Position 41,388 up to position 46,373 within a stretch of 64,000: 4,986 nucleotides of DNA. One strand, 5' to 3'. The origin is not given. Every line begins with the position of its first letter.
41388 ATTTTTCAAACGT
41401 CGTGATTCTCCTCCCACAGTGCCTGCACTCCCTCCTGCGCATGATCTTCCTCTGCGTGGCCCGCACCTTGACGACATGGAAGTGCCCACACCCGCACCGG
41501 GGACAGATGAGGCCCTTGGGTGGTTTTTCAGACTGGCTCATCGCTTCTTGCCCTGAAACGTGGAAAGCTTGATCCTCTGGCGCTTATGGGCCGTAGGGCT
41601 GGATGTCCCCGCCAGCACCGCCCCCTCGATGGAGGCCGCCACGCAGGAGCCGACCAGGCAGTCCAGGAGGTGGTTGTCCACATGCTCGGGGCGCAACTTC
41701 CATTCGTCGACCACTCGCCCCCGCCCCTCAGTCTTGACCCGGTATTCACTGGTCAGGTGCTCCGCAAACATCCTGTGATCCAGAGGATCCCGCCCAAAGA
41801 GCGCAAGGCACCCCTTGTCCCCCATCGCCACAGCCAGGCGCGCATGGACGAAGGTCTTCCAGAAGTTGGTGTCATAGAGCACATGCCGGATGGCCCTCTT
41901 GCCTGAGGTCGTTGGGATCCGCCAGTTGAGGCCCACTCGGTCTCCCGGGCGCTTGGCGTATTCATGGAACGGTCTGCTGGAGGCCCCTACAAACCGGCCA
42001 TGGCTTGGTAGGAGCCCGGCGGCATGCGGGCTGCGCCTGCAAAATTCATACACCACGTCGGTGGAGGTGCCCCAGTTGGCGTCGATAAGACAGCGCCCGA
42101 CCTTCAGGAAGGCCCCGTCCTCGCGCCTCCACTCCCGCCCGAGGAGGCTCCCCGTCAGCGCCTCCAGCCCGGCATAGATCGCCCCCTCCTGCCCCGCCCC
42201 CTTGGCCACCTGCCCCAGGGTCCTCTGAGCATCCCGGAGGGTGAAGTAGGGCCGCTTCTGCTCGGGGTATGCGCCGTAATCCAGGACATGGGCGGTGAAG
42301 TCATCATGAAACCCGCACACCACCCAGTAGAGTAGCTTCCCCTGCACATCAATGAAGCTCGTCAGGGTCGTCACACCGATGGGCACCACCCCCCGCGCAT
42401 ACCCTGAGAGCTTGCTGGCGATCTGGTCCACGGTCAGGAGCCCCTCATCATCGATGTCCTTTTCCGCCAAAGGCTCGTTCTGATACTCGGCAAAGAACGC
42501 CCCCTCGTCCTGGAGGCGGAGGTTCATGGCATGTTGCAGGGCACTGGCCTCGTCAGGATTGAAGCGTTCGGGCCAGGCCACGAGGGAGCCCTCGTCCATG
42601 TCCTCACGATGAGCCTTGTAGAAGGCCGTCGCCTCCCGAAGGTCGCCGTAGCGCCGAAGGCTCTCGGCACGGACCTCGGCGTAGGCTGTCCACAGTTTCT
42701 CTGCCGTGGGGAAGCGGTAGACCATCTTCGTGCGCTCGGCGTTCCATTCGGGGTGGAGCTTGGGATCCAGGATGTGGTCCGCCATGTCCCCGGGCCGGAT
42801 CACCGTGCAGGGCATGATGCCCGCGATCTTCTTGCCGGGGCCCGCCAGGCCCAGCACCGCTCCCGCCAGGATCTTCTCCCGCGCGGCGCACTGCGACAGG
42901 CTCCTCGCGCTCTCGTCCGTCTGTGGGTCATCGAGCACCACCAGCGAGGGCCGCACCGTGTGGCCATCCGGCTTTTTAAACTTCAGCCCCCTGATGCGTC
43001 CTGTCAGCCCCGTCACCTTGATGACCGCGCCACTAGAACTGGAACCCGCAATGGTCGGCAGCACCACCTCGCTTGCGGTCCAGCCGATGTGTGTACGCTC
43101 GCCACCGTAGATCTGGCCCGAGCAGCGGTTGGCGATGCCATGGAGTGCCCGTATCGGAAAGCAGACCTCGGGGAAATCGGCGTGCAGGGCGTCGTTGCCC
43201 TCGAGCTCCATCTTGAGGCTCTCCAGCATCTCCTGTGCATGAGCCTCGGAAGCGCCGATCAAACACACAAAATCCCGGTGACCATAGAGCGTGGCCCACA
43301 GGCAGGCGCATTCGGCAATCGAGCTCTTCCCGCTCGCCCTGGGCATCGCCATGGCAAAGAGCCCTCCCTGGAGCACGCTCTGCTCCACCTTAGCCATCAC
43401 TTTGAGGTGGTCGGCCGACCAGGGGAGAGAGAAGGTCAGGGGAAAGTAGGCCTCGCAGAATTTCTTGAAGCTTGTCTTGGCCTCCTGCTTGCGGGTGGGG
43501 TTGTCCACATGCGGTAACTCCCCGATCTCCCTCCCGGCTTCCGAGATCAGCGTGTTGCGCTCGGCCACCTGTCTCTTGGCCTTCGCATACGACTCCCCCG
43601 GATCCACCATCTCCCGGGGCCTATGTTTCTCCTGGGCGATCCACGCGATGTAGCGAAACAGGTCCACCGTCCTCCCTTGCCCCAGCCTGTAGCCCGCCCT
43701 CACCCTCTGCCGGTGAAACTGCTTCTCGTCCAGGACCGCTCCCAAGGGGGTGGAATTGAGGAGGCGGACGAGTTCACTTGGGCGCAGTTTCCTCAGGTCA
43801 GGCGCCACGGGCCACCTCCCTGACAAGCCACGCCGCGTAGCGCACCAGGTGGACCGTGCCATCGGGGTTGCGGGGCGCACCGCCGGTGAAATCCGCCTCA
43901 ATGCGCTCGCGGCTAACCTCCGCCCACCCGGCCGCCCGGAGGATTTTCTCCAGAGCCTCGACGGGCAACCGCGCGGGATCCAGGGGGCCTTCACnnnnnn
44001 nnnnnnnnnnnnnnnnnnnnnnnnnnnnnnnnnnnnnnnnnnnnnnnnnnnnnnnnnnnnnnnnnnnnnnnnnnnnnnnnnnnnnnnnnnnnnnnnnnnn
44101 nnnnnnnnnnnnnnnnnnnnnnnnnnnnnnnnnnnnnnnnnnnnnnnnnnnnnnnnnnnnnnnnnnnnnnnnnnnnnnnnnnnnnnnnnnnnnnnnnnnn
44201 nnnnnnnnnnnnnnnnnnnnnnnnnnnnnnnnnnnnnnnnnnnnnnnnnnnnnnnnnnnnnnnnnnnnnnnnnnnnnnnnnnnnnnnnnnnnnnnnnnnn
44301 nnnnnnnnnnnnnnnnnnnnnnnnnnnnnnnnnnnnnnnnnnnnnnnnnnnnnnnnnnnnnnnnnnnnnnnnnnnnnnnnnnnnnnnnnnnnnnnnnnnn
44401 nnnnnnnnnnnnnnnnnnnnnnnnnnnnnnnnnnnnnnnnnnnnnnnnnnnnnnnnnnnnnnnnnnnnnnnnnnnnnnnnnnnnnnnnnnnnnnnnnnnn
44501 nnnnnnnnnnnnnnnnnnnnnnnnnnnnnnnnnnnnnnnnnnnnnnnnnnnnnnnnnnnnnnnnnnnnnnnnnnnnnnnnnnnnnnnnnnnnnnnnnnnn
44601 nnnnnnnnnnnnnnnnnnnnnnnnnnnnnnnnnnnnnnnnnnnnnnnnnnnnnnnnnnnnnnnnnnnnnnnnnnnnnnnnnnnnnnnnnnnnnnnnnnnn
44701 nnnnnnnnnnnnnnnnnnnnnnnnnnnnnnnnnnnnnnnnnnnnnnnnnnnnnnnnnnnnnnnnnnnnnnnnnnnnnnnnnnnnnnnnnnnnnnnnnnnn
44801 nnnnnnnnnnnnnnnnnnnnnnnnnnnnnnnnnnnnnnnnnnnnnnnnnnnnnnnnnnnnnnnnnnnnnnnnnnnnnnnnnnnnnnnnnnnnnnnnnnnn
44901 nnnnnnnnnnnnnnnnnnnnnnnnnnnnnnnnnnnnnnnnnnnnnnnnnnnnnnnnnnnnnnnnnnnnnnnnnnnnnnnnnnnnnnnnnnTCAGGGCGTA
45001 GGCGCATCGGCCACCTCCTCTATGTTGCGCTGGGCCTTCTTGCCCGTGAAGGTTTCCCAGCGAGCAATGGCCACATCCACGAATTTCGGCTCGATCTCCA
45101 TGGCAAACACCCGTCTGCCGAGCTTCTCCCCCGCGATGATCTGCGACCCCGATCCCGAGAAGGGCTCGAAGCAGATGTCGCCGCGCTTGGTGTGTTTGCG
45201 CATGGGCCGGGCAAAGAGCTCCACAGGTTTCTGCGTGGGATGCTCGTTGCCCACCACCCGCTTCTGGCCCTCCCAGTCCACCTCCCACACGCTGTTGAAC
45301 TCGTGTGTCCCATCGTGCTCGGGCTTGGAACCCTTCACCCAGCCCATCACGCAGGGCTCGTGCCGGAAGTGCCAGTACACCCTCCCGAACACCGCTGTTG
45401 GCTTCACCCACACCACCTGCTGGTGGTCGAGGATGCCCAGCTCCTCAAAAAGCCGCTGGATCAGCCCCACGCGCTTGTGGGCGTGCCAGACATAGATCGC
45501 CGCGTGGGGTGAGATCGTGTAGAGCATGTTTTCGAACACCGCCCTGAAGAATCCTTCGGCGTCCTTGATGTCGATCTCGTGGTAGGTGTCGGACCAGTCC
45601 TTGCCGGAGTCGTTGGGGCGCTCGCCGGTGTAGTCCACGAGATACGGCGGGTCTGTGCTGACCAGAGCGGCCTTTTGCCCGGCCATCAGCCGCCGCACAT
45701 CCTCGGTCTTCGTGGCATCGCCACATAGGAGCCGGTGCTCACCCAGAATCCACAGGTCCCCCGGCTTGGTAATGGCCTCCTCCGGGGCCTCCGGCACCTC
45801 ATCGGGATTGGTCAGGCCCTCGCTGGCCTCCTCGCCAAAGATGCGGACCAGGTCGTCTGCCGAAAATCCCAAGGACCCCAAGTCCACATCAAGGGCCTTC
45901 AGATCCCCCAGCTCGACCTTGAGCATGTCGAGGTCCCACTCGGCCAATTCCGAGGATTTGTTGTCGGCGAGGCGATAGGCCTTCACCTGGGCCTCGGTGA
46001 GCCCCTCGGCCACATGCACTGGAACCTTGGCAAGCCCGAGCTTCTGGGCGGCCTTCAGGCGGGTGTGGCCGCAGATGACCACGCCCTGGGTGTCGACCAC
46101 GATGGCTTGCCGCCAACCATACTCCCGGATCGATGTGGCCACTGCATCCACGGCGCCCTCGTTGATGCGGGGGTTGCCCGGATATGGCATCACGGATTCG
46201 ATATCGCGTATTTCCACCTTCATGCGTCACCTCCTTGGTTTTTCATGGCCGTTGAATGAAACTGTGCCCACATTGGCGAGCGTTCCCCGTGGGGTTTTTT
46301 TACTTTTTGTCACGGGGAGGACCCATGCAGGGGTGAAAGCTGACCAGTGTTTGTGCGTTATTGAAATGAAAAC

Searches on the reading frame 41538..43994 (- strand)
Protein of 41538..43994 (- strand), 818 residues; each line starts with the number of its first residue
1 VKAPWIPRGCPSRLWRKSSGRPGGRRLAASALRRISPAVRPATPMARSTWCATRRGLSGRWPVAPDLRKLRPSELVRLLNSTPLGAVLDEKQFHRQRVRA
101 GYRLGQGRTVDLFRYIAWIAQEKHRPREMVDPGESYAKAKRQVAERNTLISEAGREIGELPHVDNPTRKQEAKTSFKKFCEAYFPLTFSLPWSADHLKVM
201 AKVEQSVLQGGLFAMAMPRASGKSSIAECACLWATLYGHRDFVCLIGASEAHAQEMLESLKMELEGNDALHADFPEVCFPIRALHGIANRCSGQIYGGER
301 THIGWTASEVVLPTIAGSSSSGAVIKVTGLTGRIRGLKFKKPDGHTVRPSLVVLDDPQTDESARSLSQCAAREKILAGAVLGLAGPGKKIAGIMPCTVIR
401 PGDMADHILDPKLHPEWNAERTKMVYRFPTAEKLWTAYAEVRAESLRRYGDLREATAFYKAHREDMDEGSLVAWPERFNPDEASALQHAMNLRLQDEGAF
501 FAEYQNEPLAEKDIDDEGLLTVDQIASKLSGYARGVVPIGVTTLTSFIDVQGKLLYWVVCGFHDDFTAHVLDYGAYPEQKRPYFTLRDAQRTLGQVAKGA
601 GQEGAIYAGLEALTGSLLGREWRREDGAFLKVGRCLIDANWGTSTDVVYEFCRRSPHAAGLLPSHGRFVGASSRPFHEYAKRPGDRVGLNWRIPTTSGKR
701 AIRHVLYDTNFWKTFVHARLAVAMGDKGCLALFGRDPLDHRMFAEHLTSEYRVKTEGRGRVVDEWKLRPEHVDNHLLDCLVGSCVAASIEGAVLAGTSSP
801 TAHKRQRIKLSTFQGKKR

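Call 18: search_protein_families(library=pfam, proteins=[window:41538-43994:-], max_evalue=0.001)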
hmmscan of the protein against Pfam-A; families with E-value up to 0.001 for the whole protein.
window:41538-43994:- (818 aa): 1 family
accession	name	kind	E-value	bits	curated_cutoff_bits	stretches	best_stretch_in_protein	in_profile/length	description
PF20454.4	GpA_nuclease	-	2e-22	80.2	22.5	1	501-791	37-288/294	Terminase large subunit gpA, endonuclease domain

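Call 84: find_related_loci(query=window:41538-43994:-, collection=viral_contigs, flank=10000)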
Query window:41538-43994:- (818 aa) in viral_contigs; peptide patterns used: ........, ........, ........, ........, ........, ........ (x = any residue, [..] = any of these).
600 stretches matched a pattern (row limit reached: there are more); 600 encode a relative of the query (tblastn E <= 1e-3); the best 80 are kept; 80 distinct loci.
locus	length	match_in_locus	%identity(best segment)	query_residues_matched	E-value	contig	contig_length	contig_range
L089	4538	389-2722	72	40-814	0e+0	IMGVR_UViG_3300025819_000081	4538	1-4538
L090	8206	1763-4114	71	36-818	0e+0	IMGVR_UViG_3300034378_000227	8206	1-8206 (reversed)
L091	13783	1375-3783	69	4-814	0e+0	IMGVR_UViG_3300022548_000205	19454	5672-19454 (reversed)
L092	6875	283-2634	72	35-818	0e+0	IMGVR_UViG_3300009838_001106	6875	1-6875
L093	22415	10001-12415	68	15-818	0e+0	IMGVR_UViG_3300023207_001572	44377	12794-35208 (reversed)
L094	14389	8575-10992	70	13-817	0e+0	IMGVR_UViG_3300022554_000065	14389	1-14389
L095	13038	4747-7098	72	35-818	0e+0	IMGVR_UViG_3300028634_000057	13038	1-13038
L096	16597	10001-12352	72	35-818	0e+0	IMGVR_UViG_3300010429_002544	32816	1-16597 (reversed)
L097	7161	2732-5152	67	4-818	0e+0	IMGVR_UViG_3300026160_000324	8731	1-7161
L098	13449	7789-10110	70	40-814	0e+0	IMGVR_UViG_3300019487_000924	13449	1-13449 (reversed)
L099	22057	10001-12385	67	17-814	0e+0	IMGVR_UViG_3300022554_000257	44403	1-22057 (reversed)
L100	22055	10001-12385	67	17-814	0e+0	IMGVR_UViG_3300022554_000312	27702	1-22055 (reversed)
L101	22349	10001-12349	67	35-817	0e+0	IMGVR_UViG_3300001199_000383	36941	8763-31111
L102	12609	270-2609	68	40-818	0e+0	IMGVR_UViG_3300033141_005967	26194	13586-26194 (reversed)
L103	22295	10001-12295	69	48-814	0e+0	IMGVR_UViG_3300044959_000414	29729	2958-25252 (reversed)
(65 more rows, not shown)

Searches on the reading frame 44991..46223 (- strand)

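Call 18: search_protein_families(library=pfam, proteins=[window:44991-46223:-], max_evalue=0.001)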
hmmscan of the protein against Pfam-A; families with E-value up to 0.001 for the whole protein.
window:44991-46223:- (410 aa): 2 families
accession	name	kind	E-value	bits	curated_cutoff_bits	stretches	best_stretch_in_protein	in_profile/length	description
PF01555.25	N6_N4_Mtase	-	2.9e-17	63.8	26.7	1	187-385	3-219/221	DNA methylase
PF02195.25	ParB_N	-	5.7e-06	26.7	26.3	1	8-83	8-88/95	ParB N-terminal domain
